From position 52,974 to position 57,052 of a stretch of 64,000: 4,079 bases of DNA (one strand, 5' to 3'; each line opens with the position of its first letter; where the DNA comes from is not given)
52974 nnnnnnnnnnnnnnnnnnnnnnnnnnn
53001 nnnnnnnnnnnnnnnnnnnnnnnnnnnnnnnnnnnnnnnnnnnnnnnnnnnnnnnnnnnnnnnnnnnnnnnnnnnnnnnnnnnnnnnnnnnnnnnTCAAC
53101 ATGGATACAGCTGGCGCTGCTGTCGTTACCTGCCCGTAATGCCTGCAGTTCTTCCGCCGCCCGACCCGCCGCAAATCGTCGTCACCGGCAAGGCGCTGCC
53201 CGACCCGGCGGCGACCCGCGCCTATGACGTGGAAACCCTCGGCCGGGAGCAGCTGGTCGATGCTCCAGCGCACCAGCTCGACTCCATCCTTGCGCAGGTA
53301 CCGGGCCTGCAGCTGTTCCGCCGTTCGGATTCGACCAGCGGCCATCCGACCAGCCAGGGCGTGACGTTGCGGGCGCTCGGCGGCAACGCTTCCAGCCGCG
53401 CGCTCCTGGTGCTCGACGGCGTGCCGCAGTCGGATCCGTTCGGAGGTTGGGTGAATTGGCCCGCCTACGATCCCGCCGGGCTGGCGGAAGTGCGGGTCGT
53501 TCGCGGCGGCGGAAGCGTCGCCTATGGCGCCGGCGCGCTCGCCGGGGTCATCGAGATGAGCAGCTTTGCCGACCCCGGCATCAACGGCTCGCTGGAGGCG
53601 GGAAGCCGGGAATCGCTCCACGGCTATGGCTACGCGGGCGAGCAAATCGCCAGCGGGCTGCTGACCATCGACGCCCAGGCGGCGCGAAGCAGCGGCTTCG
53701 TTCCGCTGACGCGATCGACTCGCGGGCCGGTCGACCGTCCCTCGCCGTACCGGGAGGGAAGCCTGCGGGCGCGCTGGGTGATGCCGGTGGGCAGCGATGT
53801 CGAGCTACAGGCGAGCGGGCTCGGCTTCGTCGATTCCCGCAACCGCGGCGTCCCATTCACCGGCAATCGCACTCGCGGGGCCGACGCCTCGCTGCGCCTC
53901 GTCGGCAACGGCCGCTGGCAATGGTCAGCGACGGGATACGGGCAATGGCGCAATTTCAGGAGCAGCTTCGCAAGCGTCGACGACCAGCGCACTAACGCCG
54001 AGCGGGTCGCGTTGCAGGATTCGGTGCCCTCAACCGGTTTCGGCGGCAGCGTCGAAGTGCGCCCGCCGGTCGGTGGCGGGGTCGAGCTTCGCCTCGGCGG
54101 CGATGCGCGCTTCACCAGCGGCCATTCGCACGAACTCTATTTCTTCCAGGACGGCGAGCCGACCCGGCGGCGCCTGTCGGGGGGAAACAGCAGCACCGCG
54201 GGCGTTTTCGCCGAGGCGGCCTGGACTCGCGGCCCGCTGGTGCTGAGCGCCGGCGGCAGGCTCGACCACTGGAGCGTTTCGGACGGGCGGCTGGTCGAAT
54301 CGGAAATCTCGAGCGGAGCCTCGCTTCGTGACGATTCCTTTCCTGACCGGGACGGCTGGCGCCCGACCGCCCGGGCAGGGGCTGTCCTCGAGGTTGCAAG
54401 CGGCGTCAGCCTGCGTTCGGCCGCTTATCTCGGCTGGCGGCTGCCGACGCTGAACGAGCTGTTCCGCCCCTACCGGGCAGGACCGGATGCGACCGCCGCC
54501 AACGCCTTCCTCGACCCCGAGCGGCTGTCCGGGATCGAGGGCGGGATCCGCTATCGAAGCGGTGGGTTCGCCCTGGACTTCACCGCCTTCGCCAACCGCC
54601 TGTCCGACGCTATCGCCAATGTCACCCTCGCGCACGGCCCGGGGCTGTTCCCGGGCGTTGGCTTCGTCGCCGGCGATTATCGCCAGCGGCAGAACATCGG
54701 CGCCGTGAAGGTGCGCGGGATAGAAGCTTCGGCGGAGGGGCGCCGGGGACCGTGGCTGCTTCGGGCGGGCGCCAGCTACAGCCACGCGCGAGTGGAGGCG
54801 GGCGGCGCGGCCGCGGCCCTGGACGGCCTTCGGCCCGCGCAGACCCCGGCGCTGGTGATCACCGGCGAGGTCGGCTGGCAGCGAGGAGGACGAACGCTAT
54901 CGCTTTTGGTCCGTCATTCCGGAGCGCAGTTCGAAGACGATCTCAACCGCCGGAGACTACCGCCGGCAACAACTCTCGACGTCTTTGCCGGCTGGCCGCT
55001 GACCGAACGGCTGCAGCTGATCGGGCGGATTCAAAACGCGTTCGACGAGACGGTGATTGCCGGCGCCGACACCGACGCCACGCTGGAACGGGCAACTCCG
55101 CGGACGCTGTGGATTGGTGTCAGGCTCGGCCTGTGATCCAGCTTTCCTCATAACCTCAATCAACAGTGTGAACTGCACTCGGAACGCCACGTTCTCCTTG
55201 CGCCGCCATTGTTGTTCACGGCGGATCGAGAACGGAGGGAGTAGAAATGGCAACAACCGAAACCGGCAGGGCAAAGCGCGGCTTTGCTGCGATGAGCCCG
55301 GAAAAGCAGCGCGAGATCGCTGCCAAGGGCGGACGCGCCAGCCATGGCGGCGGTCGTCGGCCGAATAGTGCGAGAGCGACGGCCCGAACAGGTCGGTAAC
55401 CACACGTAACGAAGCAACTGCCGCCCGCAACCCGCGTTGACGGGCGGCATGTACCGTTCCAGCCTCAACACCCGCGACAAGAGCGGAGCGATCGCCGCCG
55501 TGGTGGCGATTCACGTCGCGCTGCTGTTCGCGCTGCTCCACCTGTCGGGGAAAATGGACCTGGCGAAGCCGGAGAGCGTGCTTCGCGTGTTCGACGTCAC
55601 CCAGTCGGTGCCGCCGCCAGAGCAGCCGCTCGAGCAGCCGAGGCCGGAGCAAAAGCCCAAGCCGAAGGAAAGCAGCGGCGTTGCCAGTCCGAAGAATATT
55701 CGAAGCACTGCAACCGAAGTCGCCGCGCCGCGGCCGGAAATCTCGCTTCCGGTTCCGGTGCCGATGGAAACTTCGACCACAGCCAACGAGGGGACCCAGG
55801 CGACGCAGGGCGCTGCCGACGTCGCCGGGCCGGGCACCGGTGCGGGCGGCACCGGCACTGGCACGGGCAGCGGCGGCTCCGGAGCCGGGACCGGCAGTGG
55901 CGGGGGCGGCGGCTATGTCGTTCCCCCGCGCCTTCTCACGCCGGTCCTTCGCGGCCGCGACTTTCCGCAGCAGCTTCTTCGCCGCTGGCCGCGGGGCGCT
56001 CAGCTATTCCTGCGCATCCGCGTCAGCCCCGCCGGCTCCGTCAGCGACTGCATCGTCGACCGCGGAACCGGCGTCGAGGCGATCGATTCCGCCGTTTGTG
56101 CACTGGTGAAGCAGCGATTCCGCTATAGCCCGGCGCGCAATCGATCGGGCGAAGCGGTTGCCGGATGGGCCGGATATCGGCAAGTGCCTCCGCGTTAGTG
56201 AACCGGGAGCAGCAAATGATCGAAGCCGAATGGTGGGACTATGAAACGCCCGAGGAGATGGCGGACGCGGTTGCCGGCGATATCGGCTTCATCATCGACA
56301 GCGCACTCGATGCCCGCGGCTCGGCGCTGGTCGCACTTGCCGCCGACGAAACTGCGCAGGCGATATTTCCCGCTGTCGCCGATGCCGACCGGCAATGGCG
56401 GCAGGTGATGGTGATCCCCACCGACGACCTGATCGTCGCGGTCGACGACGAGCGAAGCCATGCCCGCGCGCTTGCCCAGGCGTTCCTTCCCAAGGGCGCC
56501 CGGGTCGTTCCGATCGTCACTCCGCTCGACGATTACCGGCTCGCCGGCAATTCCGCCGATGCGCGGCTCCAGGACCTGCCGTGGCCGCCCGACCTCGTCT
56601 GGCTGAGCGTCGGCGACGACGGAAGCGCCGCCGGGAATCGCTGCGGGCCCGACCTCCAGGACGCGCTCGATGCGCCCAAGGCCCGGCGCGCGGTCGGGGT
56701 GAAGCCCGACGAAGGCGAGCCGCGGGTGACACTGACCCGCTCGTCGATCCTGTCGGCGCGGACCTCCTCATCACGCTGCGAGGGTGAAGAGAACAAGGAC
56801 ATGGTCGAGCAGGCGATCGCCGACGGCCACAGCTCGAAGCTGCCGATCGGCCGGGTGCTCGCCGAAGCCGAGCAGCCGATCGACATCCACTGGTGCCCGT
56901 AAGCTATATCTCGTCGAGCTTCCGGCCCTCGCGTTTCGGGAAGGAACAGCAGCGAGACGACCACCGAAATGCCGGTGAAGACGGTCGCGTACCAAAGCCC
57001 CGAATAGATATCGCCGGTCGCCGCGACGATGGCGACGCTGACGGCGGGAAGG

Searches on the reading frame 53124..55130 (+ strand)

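Call 77: search_protein_families(library=pfam, proteins=[window:53124-55130:+], max_evalue=0.00001)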
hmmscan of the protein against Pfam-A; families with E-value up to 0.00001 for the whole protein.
window:53124-55130:+ (669 aa): 2 families
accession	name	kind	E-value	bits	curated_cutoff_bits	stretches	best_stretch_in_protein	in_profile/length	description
PF00593.30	TonB_dep_Rec_b-barrel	-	3.6e-39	136.3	27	1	238-638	42-435/436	TonB dependent receptor-like, beta-barrel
PF07715.20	Plug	-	9.2e-17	61.9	23.9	1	34-142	7-107/107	TonB-dependent Receptor Plug Domain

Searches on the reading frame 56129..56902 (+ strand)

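Call 77: search_protein_families(library=pfam, proteins=[window:56129-56902:+], max_evalue=0.00001)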
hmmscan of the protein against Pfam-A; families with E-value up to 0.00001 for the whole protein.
window:56129-56902:+ (257 aa): 1 family
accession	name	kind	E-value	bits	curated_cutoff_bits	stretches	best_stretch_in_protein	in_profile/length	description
PF01182.26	Glucosamine_iso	-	4.3e-22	79.5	27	1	40-247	2-220/225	Glucosamine-6-phosphate isomerases/6-phosphogluconolactonase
